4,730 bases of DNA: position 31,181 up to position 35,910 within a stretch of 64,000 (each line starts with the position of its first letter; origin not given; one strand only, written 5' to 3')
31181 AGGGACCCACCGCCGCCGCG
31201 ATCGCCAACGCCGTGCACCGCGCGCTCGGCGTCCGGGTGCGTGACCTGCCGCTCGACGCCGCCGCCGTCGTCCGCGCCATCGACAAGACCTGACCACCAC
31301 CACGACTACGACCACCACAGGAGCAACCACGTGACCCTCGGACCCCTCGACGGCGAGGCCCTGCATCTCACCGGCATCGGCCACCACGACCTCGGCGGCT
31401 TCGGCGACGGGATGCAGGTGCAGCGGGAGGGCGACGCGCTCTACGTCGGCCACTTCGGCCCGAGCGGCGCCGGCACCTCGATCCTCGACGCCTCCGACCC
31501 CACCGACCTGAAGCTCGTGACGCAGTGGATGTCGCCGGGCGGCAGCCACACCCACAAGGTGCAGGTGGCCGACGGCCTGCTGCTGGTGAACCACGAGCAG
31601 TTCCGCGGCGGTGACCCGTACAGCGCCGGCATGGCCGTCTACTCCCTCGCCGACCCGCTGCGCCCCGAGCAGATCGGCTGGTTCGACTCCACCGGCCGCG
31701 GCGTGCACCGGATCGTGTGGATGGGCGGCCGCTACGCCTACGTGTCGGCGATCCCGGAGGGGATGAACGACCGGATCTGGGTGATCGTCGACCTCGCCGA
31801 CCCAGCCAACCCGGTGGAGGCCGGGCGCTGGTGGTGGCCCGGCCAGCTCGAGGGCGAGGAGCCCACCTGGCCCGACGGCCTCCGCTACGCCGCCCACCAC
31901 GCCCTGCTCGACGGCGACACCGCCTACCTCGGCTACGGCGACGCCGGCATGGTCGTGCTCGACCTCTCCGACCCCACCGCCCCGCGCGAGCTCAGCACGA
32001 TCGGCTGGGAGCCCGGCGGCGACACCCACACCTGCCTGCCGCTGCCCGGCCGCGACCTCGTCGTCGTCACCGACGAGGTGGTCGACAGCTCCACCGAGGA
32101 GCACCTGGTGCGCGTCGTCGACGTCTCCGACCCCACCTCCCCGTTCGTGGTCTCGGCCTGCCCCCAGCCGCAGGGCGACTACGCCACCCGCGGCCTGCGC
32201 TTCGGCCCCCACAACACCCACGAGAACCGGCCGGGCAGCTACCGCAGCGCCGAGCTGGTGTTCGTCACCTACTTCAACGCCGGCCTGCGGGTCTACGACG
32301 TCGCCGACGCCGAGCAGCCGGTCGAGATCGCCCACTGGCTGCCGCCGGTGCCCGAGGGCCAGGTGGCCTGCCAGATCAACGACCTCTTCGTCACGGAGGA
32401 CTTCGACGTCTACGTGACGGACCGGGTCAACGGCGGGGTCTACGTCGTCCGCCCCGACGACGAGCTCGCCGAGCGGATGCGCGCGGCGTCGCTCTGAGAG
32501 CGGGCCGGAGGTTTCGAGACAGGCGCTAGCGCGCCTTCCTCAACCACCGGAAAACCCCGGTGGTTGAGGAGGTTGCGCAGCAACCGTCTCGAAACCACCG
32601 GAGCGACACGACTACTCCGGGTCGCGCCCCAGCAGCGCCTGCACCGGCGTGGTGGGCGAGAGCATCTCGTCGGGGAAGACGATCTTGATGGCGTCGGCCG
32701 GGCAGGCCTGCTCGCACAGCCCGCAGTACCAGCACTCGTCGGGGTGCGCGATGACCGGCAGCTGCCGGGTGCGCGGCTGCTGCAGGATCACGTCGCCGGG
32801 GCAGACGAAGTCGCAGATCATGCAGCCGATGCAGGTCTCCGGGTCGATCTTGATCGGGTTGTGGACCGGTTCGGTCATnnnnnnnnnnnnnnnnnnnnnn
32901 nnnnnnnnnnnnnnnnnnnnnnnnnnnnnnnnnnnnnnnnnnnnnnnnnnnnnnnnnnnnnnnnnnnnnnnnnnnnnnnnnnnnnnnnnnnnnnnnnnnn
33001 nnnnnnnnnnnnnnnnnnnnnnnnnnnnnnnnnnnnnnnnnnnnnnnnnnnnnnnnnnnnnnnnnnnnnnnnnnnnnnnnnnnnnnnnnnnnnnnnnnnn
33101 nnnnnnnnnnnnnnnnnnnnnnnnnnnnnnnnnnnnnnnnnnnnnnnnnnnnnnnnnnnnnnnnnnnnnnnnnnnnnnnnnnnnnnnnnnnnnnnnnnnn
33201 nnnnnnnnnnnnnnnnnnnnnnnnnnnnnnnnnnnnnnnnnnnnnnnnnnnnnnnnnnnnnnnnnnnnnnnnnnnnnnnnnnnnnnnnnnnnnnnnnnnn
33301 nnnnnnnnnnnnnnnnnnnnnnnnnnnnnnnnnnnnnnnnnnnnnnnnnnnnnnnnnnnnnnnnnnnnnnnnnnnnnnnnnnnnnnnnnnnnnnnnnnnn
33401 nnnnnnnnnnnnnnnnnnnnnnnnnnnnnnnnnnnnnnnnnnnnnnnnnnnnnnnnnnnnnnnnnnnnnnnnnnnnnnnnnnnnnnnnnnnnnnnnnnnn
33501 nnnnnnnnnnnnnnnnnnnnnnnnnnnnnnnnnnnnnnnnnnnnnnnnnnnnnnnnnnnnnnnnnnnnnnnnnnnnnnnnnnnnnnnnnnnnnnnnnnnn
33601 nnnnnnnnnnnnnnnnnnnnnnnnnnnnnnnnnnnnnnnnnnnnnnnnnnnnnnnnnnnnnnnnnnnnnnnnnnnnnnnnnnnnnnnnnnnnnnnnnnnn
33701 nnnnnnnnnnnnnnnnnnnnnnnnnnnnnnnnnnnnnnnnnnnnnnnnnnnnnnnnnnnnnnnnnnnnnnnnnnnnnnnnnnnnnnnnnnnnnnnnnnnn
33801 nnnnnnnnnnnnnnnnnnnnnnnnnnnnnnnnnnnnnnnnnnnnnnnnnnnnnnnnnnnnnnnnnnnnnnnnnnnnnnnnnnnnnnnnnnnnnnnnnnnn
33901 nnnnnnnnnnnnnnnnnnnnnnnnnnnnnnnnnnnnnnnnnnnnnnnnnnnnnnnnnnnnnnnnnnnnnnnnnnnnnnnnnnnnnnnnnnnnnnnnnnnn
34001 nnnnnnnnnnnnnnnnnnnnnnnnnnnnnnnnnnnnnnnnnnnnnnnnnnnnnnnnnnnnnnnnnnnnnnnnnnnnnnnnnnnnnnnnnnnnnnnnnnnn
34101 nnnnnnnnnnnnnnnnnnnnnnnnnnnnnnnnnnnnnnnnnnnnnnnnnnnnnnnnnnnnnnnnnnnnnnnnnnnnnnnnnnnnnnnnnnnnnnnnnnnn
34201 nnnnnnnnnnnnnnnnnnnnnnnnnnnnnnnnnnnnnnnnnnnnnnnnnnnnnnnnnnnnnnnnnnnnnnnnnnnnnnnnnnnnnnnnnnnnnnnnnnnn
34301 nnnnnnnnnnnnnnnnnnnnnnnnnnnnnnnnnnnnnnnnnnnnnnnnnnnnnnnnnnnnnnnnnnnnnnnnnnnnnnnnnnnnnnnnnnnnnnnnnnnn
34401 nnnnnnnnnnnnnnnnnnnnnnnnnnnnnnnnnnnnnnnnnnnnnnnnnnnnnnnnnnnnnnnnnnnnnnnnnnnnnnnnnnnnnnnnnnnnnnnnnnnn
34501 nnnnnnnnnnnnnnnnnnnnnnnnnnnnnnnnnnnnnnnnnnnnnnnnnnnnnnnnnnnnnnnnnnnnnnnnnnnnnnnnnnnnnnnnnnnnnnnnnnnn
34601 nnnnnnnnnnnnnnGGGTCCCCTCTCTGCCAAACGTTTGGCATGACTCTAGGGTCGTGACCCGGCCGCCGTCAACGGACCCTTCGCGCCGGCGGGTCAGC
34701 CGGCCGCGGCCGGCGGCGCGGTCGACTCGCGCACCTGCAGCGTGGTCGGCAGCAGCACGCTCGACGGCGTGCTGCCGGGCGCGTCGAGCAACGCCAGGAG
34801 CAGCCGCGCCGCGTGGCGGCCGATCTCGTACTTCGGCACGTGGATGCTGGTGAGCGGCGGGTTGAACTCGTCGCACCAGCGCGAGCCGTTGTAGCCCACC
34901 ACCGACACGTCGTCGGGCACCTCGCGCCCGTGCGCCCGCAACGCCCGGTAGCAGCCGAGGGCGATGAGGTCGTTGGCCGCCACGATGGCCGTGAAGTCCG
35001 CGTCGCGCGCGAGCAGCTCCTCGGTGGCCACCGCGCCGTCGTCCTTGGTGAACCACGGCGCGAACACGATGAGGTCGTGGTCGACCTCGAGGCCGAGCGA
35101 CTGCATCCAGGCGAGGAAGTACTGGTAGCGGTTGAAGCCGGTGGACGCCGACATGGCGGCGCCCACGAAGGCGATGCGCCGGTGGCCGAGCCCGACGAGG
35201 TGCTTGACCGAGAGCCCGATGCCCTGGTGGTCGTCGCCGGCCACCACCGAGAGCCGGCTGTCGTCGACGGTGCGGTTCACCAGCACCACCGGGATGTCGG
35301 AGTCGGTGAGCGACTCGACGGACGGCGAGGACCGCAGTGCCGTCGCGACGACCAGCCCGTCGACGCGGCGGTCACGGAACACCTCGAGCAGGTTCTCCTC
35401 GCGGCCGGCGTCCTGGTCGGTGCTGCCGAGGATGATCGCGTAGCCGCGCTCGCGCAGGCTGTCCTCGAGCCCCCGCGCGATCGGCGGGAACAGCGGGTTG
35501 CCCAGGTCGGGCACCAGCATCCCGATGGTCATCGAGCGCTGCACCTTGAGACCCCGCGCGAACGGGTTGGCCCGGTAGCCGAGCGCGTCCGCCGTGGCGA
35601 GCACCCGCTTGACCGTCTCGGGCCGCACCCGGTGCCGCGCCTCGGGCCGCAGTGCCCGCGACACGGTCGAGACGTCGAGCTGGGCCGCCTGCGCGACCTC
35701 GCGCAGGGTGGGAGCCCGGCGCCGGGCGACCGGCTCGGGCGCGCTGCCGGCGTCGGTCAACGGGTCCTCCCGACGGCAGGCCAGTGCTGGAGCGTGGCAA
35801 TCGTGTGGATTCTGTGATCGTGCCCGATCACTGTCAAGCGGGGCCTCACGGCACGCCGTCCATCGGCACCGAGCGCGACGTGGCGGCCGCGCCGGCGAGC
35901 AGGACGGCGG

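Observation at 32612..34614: AprAB-like flavoprotein/ferredoxin pair in an aerobic actinobacterium, without sat/qmo/dsr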

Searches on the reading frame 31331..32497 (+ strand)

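Call 10: search_protein_families(library=pfam, proteins=[window:31331-32497:+], max_evalue=0.0001)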
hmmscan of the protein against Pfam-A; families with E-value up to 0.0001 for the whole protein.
window:31331-32497:+ (388 aa): 1 family
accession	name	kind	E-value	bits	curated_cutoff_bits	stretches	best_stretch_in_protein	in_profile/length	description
PF08309.17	LVIVD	-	2e-13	49.9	20.2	0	194-221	10-37/42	LVIVD repeat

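Call 11: search_protein_families(library=ncbifam, proteins=[window:31331-32497:+], max_evalue=0.00001)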
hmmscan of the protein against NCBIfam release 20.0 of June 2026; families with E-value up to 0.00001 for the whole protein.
window:31331-32497:+ (388 aa): 1 family
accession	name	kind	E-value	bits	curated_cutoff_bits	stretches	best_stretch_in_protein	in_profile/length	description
TIGR04312.1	choice_anch_B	subfamily_domain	4.3e-07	29.5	100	0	194-334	194-322/364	choice-of-anchor B family protein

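Call 26: search_protein_families(library=ncbifam, proteins=[window:31331-32497:+], max_evalue=0.001)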
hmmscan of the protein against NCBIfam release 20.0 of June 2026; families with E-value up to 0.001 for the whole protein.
window:31331-32497:+ (388 aa): 1 family
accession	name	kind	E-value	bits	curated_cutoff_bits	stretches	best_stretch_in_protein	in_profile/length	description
TIGR04312.1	choice_anch_B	subfamily_domain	4.3e-07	29.5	100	1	194-334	194-322/364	choice-of-anchor B family protein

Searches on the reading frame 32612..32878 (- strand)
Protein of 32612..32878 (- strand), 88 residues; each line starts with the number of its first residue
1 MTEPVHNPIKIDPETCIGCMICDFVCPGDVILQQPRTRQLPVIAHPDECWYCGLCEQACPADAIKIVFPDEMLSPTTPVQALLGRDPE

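Call 6: search_protein_families(library=pfam, proteins=[window:32612-32878:-], max_evalue=0.01)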
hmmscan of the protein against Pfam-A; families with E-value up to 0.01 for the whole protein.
window:32612-32878:- (88 aa): 13 families
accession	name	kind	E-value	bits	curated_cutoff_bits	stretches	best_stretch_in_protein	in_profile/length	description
PF00037.32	Fer4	-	4.5e-14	52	21.1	2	45-65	4-24/24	4Fe-4S binding domain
PF12838.12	Fer4_7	-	2.5e-10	41.1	27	1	15-63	1-52/52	4Fe-4S dicluster domain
PF13237.11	Fer4_10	-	1.6e-09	38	25.5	1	9-60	2-53/53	4Fe-4S dicluster domain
PF14697.11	Fer4_21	-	1.7e-08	34.9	35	1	10-65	2-58/59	4Fe-4S dicluster domain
PF13187.11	Fer4_9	-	9.7e-08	32.4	27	1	16-64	2-52/52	4Fe-4S dicluster domain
PF12797.12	Fer4_2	-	4.1e-07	30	24.5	1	9-27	3-21/22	4Fe-4S binding domain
PF13484.11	Fer4_16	-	7.6e-07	30.3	30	1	48-67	1-20/66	4Fe-4S double cluster binding domain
PF13534.11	Fer4_17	-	6e-06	27.1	22.2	0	46-62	43-59/61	4Fe-4S dicluster domain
PF12837.12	Fer4_6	-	8.5e-06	25.9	25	1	9-31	2-24/24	4Fe-4S binding domain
PF25160.1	LdpA_Fe-S-bd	-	1.2e-05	25.5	27.6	1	46-65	25-44/49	LdpA Fe-S cluster-binding domain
PF12798.12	Fer4_3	-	5.5e-05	24.1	27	1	49-63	1-15/15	4Fe-4S binding domain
PF12800.12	Fer4_4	-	0.00053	20.6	24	0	46-61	1-16/17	4Fe-4S binding domain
PF13183.11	Fer4_8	-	0.001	20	27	0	47-61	3-17/68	4Fe-4S dicluster domain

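Call 7: search_protein_families(library=ncbifam, proteins=[window:32612-32878:-], max_evalue=0.01)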
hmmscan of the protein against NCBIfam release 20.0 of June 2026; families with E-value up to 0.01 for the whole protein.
window:32612-32878:- (88 aa): 77 families (the best 25 are shown)
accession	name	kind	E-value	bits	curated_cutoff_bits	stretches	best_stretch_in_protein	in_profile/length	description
NF040864.1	HgcB_ferredoxin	equivalog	1.1e-11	44.4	99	1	9-66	9-63/93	mercury methylation ferredoxin HgcB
NF042909.1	FMH_DH_FwdF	exception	1.2e-11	44.4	375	1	5-68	129-199/336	tungsten-dependent formylmethanofuran dehydrogenase subunit FwdF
NF045874.1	Vhu_polyferre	exception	1.8e-10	40.1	600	1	9-67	191-246/381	F420-non-reducing hydrogenase associated-polyferredoxin VhuB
NF006221.0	PRK08348.1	subfamily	2.2e-10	40.3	124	1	9-66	39-94/136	NADH-plastoquinone oxidoreductase subunit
NF043039.1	HgcAB_like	equivalog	6.3e-10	39.2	285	1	6-64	292-349/350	HgcAB-like fusion protein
TIGR01944.1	rnfB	subfamily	2.1e-09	37.2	68.7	1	9-68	108-164/190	RnfABCDGE type electron transport complex subunit B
NF045490.1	FdxA_Protbact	equivalog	2.3e-09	37.4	135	2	43-65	34-56/104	ferredoxin FdxA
TIGR01971.1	NuoI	subfamily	2.6e-09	36.7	113.05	1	13-66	41-100/121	NADH-quinone oxidoreductase, chain I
NF040770.1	hetero_SS_HdrA2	exception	3.4e-09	35.4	1100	1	10-67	573-626/777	CoB-CoM heterodisulfide reductase HdrA2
TIGR02179.1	PorD_KorD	subfamily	7.1e-09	35.7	60.05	1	7-67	19-75/78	2-oxoacid:acceptor oxidoreductase, delta subunit, pyruvate/2-ketoisovalerate family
NF004541.0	PRK05888.2-2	equivalog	1.6e-08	34.6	217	1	9-65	56-112/168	NADH-quinone oxidoreductase subunit NuoI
NF040684.1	PorD_Arch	equivalog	3.2e-08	33.5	120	1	11-67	29-82/85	pyruvate synthase subunit PorD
NF009053.0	PRK12387.1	subfamily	1.6e-07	31.2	204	1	12-66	36-92/180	formate hydrogenlyase complex iron-sulfur subunit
NF058577.1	FdxA_fam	equivalog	1.7e-07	31.3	65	1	47-65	7-25/52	4Fe-4S ferredoxin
TIGR02700.1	flavo_MJ0208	hypoth_equivalog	1.8e-07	30.7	251.35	1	7-72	141-202/234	dihydromethanopterin reductase (acceptor)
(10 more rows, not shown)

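Call 15: search_solved_structures(query=window:32612-32878:-, max_evalue=0.001, show_alignments=2)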
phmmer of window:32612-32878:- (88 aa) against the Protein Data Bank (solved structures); distinct sequences matched with E-value up to 0.001: 147 (the best 60 are shown).
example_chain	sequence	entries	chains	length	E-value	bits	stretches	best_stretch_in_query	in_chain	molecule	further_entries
9sw6_H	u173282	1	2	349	7.9e-27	96.5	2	9-69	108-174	Tungsten formylmethanofuran dehydrogenase, subunit F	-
5t5i_F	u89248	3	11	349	3.7e-26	94.4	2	9-68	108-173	Tungsten formylmethanofuran dehydrogenase subunit fwdF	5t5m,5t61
9sfi_T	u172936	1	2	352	1.3e-22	83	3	7-72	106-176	4Fe-4S ferredoxin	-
9sw6_G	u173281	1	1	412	2.3e-22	82.2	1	9-78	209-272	Polyferredoxin protein MvhB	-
7bkb_K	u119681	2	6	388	7.7e-16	61.3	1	9-67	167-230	Formylmethanofuran dehydrogenase, subunit F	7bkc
9sfi_O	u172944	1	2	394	8.4e-16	61.2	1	10-69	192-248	Ferredoxin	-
8a8o_C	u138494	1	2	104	4.8e-10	42.7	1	9-72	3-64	Beta-subunit of the PAPS reductase from Methanothermococcus thermolithotrophicus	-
9sfi_A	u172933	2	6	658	2.4e-08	37.2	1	11-68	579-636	CoB--CoM heterodisulfide reductase iron-sulfur subunit A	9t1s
8jw0_c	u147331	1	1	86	3.6e-08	36.7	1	14-66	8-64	Photosystem I PsaC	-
8jze_c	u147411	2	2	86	1.3e-07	34.8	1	14-66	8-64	Photosystem I PsaC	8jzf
8jjr_c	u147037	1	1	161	1.4e-07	34.8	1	10-66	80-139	PsaC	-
5lc5_I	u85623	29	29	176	2.8e-07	33.8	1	13-74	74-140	NADH dehydrogenase [ubiquinone] iron-sulfur protein 8, mitochondrial | Mitochondrial complex I, TYKY subunit | NADH:ubiquinone oxidoreductase core subunit S8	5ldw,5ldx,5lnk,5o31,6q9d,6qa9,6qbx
7v2c_B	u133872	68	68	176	2.8e-07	33.8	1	13-74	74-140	NADH dehydrogenase [ubiquinone] iron-sulfur protein 8, mitochondrial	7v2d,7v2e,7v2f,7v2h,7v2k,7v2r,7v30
5gpn_b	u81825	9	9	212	3.4e-07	33.5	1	13-73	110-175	NADH dehydrogenase [ubiquinone] iron-sulfur protein 8 | NADH dehydrogenase [ubiquinone] iron-sulfur protein 8, mitochondrial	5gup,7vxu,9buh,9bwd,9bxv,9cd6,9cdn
6zk9_9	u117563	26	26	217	3.4e-07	33.5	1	13-73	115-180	Mitochondrial complex I, TYKY subunit | Complex I-23kD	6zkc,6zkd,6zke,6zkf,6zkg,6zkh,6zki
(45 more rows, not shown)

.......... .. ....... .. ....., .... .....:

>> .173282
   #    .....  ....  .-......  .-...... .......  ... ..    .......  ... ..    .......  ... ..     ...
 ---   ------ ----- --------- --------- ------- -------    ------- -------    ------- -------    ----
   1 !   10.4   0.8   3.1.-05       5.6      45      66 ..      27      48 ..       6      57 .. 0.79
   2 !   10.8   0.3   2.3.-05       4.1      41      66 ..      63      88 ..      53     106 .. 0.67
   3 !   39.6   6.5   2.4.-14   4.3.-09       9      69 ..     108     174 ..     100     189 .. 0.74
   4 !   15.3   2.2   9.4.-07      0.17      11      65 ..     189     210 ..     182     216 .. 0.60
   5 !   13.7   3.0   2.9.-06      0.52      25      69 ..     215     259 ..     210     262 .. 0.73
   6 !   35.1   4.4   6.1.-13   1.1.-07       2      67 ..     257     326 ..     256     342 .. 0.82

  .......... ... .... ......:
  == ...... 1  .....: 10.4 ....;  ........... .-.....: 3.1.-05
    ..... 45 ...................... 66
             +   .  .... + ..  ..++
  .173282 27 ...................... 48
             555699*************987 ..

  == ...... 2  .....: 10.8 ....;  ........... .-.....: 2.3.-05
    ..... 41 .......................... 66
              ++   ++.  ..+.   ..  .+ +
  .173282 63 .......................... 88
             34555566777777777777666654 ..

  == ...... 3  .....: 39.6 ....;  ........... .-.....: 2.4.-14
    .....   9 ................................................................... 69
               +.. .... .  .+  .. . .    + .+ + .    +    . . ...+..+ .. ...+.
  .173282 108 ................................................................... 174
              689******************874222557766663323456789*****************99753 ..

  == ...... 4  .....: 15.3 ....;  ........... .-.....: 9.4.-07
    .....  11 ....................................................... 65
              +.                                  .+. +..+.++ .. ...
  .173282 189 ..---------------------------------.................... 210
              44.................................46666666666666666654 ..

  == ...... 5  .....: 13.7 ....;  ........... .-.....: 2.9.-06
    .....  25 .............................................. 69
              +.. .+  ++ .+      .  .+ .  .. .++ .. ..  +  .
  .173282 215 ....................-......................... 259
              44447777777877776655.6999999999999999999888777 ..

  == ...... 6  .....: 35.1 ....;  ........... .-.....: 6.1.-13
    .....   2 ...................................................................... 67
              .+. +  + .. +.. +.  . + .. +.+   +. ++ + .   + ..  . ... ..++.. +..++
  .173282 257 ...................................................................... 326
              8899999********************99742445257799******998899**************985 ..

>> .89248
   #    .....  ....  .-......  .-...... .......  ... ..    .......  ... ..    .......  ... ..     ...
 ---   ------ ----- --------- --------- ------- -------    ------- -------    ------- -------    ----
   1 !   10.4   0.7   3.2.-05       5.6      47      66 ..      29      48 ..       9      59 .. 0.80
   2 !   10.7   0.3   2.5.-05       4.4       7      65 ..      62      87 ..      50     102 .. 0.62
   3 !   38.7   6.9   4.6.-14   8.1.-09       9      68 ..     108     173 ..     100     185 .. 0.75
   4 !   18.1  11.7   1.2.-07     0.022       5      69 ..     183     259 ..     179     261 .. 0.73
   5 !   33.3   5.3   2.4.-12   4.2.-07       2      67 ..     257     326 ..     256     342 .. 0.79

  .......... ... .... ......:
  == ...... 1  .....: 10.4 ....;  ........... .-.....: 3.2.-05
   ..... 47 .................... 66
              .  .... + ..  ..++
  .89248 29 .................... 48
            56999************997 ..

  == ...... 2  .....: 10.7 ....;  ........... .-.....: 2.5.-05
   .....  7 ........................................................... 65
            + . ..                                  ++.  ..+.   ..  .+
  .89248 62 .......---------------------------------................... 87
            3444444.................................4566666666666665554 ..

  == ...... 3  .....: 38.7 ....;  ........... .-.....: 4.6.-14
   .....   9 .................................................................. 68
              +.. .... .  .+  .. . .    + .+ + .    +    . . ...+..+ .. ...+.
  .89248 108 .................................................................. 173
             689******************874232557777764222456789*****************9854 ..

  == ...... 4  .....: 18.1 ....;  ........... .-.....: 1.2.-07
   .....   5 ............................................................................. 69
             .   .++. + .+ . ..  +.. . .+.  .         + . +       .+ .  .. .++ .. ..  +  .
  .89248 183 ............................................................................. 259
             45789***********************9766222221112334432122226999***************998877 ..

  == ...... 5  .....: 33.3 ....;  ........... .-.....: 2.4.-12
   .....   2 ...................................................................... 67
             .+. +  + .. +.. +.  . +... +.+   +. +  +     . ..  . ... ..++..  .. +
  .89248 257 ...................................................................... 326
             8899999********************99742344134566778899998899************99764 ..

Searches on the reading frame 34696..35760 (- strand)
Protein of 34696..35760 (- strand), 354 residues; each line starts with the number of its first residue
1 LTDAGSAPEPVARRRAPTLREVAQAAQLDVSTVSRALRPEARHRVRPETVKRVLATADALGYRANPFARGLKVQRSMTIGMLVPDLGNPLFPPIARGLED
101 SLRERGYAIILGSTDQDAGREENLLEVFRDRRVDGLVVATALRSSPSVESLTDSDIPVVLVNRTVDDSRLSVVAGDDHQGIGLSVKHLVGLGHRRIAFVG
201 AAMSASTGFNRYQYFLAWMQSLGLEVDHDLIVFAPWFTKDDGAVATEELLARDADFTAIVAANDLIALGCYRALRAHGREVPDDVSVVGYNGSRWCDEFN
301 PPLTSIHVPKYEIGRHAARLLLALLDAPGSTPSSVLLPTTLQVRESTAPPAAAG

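Call 10: search_protein_families(library=pfam, proteins=[window:34696-35760:-], max_evalue=0.0001)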
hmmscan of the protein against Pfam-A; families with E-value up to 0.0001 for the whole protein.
window:34696-35760:- (354 aa): 4 families
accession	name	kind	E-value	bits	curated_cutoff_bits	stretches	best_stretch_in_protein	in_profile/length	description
PF13377.12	Peripla_BP_3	-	2.1e-38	132.4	26.5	1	185-347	1-167/167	Periplasmic binding protein-like domain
PF00532.27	Peripla_BP_1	-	4.3e-33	115.4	22.2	1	77-339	2-275/281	Periplasmic binding proteins and sugar binding domain of LacI family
PF13407.12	Peripla_BP_4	-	3.3e-16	60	35.1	1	79-293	1-219/258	Periplasmic binding protein domain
PF00356.27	LacI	-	3.6e-08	33.5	27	1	18-65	1-46/46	Bacterial regulatory proteins, lacI family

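Call 11: search_protein_families(library=ncbifam, proteins=[window:34696-35760:-], max_evalue=0.00001)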
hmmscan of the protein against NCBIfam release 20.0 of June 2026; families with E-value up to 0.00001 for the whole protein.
window:34696-35760:- (354 aa): 18 families
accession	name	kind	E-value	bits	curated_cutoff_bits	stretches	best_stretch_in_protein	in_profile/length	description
NF047341.1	lactose_RbsR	equivalog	4.2e-66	223.5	382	1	18-348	4-329/331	ribose utilization transcriptional repressor RbsR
NF052440.1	TransRegGNTRPSEAE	equivalog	2.2e-58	197.9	400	1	16-347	5-333/333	HTH-type transcriptional regulator GntR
NF008269.0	PRK11041.1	equivalog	4.3e-54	183.8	436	1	16-350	9-340/342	DNA-binding transcriptional regulator CytR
NF007743.0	PRK10423.1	equivalog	2.7e-53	181.2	531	1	18-346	3-329/330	ribose operon transcriptional repressor RbsR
TIGR01481.1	ccpA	equivalog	2.7e-51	175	442.35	1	18-347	4-329/330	catabolite control protein A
NF007979.0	PRK10703.1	equivalog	5.5e-50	170.4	501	1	18-346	3-330/341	HTH-type transcriptional repressor PurR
NF051853.1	TransRegUriRCory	equivalog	1.4e-46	159.2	550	1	17-348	1-325/327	transcriptional regulator UriR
TIGR02417.1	fruct_sucro_rep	subfamily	1.5e-46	159.2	389.55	1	18-344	1-326/327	D-fructose-responsive transcription factor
NF007075.0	PRK09526.1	subfamily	9.1e-44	149.8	340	1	14-351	3-335/358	LacI family DNA-binding transcriptional regulator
NF007449.0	PRK10014.1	subfamily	3.9e-43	147.8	310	1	15-344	5-341/342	Mal regulon transcriptional regulator MalI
NF008002.0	PRK10727.1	equivalog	2.8e-41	141.7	557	1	18-351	3-333/341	HTH-type transcriptional regulator GalR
NF008452.0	PRK11303.1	equivalog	2.8e-40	138.5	385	1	18-342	2-326/332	catabolite repressor/activator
NF007706.0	PRK10401.1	equivalog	4.3e-36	124.9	555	1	18-330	3-310/346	HTH-type transcriptional regulator GalS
NF047913.1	TransRegIdnR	equivalog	5.3e-32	111.4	500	1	18-335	7-319/331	DNA-binding transcriptional regulator IdnR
TIGR02405.1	trehalos_R_Ecol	equivalog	2.2e-24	86.4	357.35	1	18-326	3-297/311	trehalose operon repressor TreR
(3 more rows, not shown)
